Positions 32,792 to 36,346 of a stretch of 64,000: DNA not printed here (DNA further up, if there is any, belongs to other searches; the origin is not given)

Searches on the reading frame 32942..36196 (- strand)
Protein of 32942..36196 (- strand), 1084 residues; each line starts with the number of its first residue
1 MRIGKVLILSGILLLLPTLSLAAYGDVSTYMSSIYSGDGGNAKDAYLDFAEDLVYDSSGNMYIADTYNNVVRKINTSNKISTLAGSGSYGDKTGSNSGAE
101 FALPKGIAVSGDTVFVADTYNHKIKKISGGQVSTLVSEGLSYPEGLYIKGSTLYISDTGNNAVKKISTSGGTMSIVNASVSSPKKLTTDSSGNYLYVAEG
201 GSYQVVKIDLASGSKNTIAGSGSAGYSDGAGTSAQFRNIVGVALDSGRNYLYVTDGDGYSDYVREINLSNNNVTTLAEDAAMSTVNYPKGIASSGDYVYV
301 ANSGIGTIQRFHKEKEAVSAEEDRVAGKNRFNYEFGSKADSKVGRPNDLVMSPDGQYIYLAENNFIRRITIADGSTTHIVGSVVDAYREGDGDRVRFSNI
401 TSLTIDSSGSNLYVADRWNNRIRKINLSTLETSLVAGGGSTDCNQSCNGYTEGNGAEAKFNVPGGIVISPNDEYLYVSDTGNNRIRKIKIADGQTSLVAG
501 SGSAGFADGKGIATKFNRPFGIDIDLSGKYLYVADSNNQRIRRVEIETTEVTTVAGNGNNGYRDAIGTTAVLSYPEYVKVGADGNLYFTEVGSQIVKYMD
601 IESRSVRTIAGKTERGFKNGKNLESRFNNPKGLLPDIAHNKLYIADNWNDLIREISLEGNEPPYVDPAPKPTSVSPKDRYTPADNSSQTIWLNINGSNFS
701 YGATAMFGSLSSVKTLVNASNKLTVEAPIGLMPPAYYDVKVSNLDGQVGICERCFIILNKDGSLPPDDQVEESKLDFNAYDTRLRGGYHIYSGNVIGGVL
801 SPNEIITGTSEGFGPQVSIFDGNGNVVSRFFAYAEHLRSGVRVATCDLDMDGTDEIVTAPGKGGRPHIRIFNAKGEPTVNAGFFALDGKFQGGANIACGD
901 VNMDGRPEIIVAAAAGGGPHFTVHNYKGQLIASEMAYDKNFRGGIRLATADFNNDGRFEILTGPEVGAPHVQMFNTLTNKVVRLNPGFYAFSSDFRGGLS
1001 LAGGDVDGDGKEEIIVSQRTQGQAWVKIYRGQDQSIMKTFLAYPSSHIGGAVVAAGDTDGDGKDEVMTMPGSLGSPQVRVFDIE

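Call 10: search_protein_families(library=pfam, proteins=[window:32942-36196:-], max_evalue=0.01)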
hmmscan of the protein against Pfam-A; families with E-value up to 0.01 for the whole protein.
window:32942-36196:- (1084 aa): 10 families
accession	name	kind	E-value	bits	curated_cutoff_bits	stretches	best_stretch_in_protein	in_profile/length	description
PF01436.27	NHL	-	1e-34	117.3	20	2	101-126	1-27/28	NHL repeat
PF25021.1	TEN_NHL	-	4.6e-21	75.6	27.1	2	152-488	43-356/357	Teneurin NHL domain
PF01839.29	FG-GAP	-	1.5e-17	63.5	22.1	2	998-1026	2-36/37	FG-GAP repeat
PF13517.12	FG-GAP_3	-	2.7e-16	60.3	26.9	3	1005-1067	1-60/61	FG-GAP-like repeat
PF01731.26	Arylesterase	-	1.1e-11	45.2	21.3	0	512-546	49-83/86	Arylesterase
PF10282.15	Lactonase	-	6e-10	39.3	21.7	1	242-549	42-323/344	Lactonase, 7-bladed beta-propeller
PF08450.18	SGL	-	1.6e-09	38.2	26.3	1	458-548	131-214/246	SMP-30/Gluconolactonase/LRE-like region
PF08309.17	LVIVD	-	1.3e-05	24.9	20.2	0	523-538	6-21/42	LVIVD repeat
PF16743.10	PliI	-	0.00015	21.9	27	0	884-926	53-93/123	Periplasmic lysozyme inhibitor of I-type lysozyme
PF22701.2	Mala_s_1-like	-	0.0042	17.3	27.5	0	153-220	101-168/195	Mal s 1 allergenic protein-like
